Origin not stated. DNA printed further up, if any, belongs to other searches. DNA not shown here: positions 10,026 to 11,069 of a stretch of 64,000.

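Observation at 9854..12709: Compositionally foreign restriction-modification-like island: zinc ribbon, unknown 247-aa protein, TaqI-like gamma-class methyltransferase and a methyltransferase remnant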

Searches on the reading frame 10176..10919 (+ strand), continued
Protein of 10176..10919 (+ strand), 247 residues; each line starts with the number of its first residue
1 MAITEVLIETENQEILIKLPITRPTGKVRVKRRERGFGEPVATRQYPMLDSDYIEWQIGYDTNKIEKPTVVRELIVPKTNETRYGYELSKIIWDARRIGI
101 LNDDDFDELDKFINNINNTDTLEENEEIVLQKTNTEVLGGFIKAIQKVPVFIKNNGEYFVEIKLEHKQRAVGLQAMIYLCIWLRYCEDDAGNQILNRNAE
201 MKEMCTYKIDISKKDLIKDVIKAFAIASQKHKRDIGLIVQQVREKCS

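Call 42: find_related_loci(query=A1, collection=metagenome_contigs, flank=5000)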
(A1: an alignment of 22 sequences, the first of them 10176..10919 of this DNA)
Query A1 (247 aa) in metagenome_contigs; peptide patterns used: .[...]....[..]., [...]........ (x = any residue, [..] = any of these).
600 stretches matched a pattern (row limit reached: there are more); 447 encode a relative of the query (tblastn E <= 1e-3); the best 80 are kept; 80 distinct loci.
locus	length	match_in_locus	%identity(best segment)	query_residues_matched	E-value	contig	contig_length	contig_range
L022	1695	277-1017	98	1-247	7e-178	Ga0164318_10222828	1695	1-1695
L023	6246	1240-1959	49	8-246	1e-72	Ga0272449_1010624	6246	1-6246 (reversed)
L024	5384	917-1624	48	12-246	4e-72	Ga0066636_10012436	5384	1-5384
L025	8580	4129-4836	50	8-242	1e-71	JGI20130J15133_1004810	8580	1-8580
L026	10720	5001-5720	49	8-246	4e-71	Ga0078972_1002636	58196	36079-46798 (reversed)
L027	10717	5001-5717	49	8-246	1e-70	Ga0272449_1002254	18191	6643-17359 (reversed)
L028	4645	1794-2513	49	8-246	2e-70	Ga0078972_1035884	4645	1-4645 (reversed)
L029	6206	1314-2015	46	14-246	2e-69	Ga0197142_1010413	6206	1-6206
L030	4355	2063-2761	46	15-246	2e-67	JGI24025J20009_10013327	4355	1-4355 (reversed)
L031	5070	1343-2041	46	15-246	3e-67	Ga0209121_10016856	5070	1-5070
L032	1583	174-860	48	6-246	2e-69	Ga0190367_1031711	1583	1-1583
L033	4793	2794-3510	45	8-247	2e-66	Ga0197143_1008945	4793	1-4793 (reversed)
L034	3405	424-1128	42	13-246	8e-65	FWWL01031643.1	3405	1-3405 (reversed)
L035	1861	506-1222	47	8-246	3e-66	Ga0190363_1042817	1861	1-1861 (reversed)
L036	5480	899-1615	48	8-246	2e-63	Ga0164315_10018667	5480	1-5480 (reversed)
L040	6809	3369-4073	44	10-238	6e-55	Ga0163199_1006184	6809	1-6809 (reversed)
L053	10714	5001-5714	38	5-242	1e-49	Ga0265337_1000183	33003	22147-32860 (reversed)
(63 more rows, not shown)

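Call 50: search_solved_structures(query=window:10176-10919:+, max_evalue=0.001, show_alignments=5)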
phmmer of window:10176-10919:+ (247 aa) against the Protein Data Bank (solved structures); distinct sequences matched with E-value up to 0.001: 5.
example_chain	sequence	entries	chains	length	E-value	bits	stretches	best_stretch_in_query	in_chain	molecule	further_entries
2dvy_A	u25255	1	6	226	1.1e-32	116.9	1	5-238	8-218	Restriction endonuclease PabI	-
3waz_A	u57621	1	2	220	1.1e-31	113.6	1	6-238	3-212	Putative uncharacterized protein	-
6l2n_A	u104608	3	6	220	2.7e-31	112.2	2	81-238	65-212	RE_R_Pab1 domain-containing protein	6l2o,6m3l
5iff_A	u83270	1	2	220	6.1e-31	111.1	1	6-238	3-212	Uncharacterized protein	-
7cfa_A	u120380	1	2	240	6.5e-22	81.6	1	17-240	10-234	R.Pab1 family restriction endonuclease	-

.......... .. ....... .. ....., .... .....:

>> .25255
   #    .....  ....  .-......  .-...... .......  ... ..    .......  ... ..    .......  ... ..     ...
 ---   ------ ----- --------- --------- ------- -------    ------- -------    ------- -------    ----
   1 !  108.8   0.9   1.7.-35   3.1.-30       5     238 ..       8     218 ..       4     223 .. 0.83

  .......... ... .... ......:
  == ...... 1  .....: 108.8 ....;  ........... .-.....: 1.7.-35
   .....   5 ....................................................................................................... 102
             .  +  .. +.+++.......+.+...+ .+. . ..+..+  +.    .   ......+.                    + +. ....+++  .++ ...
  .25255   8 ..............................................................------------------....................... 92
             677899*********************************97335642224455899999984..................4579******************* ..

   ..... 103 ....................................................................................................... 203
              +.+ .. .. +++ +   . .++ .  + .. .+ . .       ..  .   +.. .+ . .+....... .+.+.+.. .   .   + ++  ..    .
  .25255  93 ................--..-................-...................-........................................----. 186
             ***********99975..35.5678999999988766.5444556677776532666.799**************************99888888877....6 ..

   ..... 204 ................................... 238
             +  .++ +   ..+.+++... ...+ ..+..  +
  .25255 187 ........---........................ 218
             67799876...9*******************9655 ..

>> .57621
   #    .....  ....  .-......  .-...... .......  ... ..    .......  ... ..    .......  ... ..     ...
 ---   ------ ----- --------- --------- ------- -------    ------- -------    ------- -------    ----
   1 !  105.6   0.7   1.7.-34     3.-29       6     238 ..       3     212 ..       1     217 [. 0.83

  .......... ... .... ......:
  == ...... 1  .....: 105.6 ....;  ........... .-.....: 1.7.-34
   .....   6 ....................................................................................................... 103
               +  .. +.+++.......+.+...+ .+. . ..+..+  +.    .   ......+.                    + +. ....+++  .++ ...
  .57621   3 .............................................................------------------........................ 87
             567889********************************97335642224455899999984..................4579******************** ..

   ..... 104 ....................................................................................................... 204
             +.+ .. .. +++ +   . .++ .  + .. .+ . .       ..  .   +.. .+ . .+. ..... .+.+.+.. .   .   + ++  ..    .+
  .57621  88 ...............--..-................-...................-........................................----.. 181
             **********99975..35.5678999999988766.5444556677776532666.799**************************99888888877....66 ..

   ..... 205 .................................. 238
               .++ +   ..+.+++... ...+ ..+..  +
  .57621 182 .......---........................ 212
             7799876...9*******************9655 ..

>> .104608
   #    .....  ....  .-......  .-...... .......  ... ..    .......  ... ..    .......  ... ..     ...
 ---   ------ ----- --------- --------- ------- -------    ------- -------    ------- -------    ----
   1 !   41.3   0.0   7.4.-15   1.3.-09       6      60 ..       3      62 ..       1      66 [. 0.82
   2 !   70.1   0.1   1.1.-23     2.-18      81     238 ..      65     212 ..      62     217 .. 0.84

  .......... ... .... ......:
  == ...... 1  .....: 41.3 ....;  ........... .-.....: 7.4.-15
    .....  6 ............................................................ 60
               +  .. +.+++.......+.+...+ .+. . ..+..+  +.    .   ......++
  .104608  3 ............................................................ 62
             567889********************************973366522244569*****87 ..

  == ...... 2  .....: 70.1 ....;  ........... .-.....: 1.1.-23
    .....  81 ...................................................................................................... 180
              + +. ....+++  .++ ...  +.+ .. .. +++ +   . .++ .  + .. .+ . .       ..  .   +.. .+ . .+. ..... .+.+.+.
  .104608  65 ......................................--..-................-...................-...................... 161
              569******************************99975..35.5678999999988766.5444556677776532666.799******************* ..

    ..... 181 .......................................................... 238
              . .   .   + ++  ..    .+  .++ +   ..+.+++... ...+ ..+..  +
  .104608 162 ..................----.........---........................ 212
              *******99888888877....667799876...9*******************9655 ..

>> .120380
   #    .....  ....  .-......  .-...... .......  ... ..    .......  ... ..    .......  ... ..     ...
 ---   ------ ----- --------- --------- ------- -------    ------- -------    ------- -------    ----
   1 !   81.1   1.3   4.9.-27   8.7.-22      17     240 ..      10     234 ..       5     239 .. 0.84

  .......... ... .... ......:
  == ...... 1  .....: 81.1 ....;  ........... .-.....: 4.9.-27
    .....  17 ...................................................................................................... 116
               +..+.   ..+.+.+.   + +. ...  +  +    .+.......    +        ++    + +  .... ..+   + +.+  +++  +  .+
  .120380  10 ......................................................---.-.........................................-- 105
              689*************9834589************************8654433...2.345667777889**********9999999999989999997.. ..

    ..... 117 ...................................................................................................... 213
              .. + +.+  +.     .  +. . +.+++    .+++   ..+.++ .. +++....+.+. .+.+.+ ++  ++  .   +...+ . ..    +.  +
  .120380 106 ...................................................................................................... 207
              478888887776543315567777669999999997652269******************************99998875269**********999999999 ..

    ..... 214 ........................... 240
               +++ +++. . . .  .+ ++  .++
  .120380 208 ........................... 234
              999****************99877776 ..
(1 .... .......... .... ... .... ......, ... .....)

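Call 59: search_protein_families(library=pfam, proteins=[L002:5276-6004:+, L040:4091-4927:+], max_evalue=0.01)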
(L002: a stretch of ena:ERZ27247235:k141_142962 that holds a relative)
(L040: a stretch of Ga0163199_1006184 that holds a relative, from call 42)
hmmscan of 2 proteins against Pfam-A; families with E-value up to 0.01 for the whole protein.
L002:5276-6004:+ (242 aa): 3 families
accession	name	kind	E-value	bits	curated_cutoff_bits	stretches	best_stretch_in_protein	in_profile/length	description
PF01555.25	N6_N4_Mtase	-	3.5e-33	115.8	26.7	2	162-220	161-219/221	DNA methylase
PF01170.24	UPF0020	-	1.1e-06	29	22.3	0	22-89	102-168/197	RMKL-like, methyltransferase domain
PF02086.21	MethyltransfD12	-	0.0013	19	22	0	171-226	8-64/253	D12 class N6 adenine-specific DNA methyltransferase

L040:4091-4927:+ (278 aa): 2 families
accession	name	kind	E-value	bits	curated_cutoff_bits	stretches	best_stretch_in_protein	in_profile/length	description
PF01555.25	N6_N4_Mtase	-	6.8e-48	164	26.7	1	23-251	1-220/221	DNA methylase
PF01170.24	UPF0020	-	0.00026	21.2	22.3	0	209-258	25-73/197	RMKL-like, methyltransferase domain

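Call 64: predict_structure(alignment_id=A1)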
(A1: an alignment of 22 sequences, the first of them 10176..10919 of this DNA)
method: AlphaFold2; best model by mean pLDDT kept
length: 247 residues; sequences in the alignment: 22
mean_pLDDT: 93.9   pTM: 0.91
mean pLDDT of the five models: 93.9, 93.4, 93.1, 92.8, 92.0
residues with pLDDT >= 90: 216; 70-90: 28; 50-70: 2; < 50: 1
segments of 3 or more residues with pLDDT < 50: none
pLDDT, mean of each block of 10 residues (from residue 1): 79 96 87 90 96 97 94 93 97 98 98 94 93 90 93 96 90 94 96 96 96 98 98 97 91
secondary structure, 60 per line:
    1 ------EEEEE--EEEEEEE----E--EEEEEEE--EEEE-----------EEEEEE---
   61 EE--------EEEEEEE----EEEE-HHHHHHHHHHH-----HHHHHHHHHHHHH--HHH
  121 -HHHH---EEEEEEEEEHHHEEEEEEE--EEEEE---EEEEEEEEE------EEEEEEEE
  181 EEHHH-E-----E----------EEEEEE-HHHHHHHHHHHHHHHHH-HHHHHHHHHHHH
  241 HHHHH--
elements in order: E7-11 E14-20 E28-34 E37-40 E52-57 E71-77 E82-85 H87-97 H103-115 H122-125 E129-137 E141-147 E150-154 E158-166 E173-182 E204-209 H211-227 H229-245
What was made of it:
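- On Bifunctional (AP-lyase-proficient) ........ enzymes such as R.CcoLI: The insertion is present (residues 61-80; strands 71-77 and 82-85 in the model; calls 50, 64).
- The AF2 model is confident (pLDDT 93.9, call 64).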

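Call 71: fold_search(model_id=the predicted structure, library=pdb)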
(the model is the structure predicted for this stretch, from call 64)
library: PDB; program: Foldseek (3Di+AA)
matches with E <= 10: 657; with E <= 0.001: 16
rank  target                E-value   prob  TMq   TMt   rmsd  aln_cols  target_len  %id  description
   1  5iff_B                1.4e-19  1.00  0.77  0.89   2.7       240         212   36  Crystal structure of R.PabI-nonspecific DNA complex (released 2016-11-23)
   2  3waz_B                1.6e-19  1.00  0.78  0.88   2.7       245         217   35  Crystal structure of a restriction enzyme PabI in complex with DNA (released 2014-01-29)
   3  2dvy_A                5.5e-19  1.00  0.77  0.85   3.0       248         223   35  Crystal structure of restriction endonucleases PabI (released 2007-05-08)
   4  3waz_A                7.3e-19  1.00  0.77  0.87   2.7       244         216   35  Crystal structure of a restriction enzyme PabI in complex with DNA (released 2014-01-29)
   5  6l2n_A                9.1e-19  1.00  0.76  0.86   2.7       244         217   35  Crystal structure of the R.PabI(Y68F-K154A)-dsDNA(GTAC-3bp-GTAC) complex (released 2020-03-18)
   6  7cfa_A                2.6e-18  1.00  0.83  0.87   2.5       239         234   27  Crystal structure of the restriction DNA glycosylase R.CcoLI (released 2020-12-16)
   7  5iff_A                6.9e-18  1.00  0.76  0.86   2.9       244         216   35  Crystal structure of R.PabI-nonspecific DNA complex (released 2016-11-23)
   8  6m3l_A                1.4e-17  1.00  0.75  0.87   2.7       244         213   34  Crystal structure of the R.PabI(Y68F-K154A)-dsDNA(nonspecific) complex (released 2020-03-18)
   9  6l2o_B                1.5e-17  1.00  0.70  0.80   3.2       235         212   35  Crystal structure of the R.PabI(Y68F-K154A)-dsDNA(GTAC-5bp-GTAC) complex (released 2020-03-18)
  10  2dvy_B                1.9e-17  1.00  0.73  0.83   3.1       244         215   33  Crystal structure of restriction endonucleases PabI (released 2007-05-08)
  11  6l2n_B                5.3e-17  1.00  0.70  0.80   3.2       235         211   35  Crystal structure of the R.PabI(Y68F-K154A)-dsDNA(GTAC-3bp-GTAC) complex (released 2020-03-18)
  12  2dvy_C                9.6e-17  1.00  0.75  0.84   2.9       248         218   33  Crystal structure of restriction endonucleases PabI (released 2007-05-08)
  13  2dvy_D                9.1e-16  1.00  0.75  0.85   2.9       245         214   36  Crystal structure of restriction endonucleases PabI (released 2007-05-08)
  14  2dvy_F                1.8e-14  1.00  0.73  0.85   3.1       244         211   34  Crystal structure of restriction endonucleases PabI (released 2007-05-08)
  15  6m3l_B                2.9e-11  1.00  0.55  0.80   4.3       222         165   32  Crystal structure of the R.PabI(Y68F-K154A)-dsDNA(nonspecific) complex (released 2020-03-18)
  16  7cfa_B                4.8e-10  1.00  0.63  0.78   4.1       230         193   20  Crystal structure of the restriction DNA glycosylase R.CcoLI (released 2020-12-16)
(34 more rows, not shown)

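Call 74: search_protein_families(library=pfam, proteins=[L053:4923-5738:+], max_evalue=0.1)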
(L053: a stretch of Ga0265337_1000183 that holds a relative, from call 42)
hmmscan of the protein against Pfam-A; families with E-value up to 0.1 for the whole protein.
L053:4923-5738:+ (271 aa): 1 family
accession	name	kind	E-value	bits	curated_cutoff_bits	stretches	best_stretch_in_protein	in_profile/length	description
PF09522.15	RE_R_Pab1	-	6.7e-13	49.3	25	1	182-264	39-119/119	R.Pab1 restriction endonuclease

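Call 75: search_protein_families(library=padloc, proteins=[window:10176-10919:+, L002:5276-6004:+], max_evalue=0.01)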
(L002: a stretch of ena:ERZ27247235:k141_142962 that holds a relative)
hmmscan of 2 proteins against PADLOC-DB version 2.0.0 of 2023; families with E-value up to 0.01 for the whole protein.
window:10176-10919:+ (247 aa): 1 family
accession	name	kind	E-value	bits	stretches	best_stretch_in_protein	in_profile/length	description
PDLC03538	REase_II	-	4.1e-36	122.7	1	5-238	8-218/226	Type II restriction enzyme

L002:5276-6004:+ (242 aa): 83 families (the best 25 are shown)
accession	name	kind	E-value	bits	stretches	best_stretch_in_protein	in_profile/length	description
PDLC03371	MTase_II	-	6.1e-42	142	2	143-229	173-257/260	Type II methyltransferase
PDLC03299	MTase_II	-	1.3e-32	111.5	2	159-225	192-258/296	Type II methyltransferase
PDLC03216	MTase_II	-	2.7e-29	100.3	2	157-235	188-266/364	Type II methyltransferase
PDLC03350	MTase_II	-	6.6e-28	96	2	156-231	227-302/312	Type II methyltransferase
PDLC03353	MTase_II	-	1.5e-27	94.8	2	160-229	186-255/260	Type II methyltransferase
PDLC03738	oMTase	-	1.2e-26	91.3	2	155-233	196-274/376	orphan methyltransferase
PDLC03241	MTase_II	-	3e-26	90.4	2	163-237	372-446/447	Type II methyltransferase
PDLC03228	MTase_II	-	5.4e-26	89.8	1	23-229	3-210/227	Type II methyltransferase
PDLC03320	MTase_II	-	6.6e-26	89.1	2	157-230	207-280/289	Type II methyltransferase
PDLC03251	MTase_II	-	3.5e-25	86.8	2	163-237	205-279/282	Type II methyltransferase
PDLC03387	MTase_II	-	5.7e-25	86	2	158-227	211-279/289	Type II methyltransferase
PDLC03339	MTase_II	-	4.7e-23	79.6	2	161-240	208-287/399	Type II methyltransferase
PDLC03230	MTase_II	-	2.6e-22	77.6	2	161-222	219-280/360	Type II methyltransferase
PDLC03295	MTase_II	-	5.3e-21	73.4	2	157-232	198-274/292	Type II methyltransferase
PDLC03265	MTase_II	-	7.7e-21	72.9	2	162-226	266-330/333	Type II methyltransferase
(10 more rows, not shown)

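Call 76: find_related_loci(query=A1, collection=viral_contigs, flank=5000)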
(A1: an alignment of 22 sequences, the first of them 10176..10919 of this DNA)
Query A1 (247 aa) in viral_contigs; peptide patterns used: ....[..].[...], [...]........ (x = any residue, [..] = any of these).
29 stretches matched a pattern; 1 encode a relative of the query (tblastn E <= 1e-3); 1 distinct loci.
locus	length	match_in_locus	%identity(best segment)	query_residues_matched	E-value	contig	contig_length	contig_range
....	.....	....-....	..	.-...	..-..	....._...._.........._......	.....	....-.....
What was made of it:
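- Tried and rejected: Only 1 distant R relative was found, so there is no sign that phages carry the cassette (call 76).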
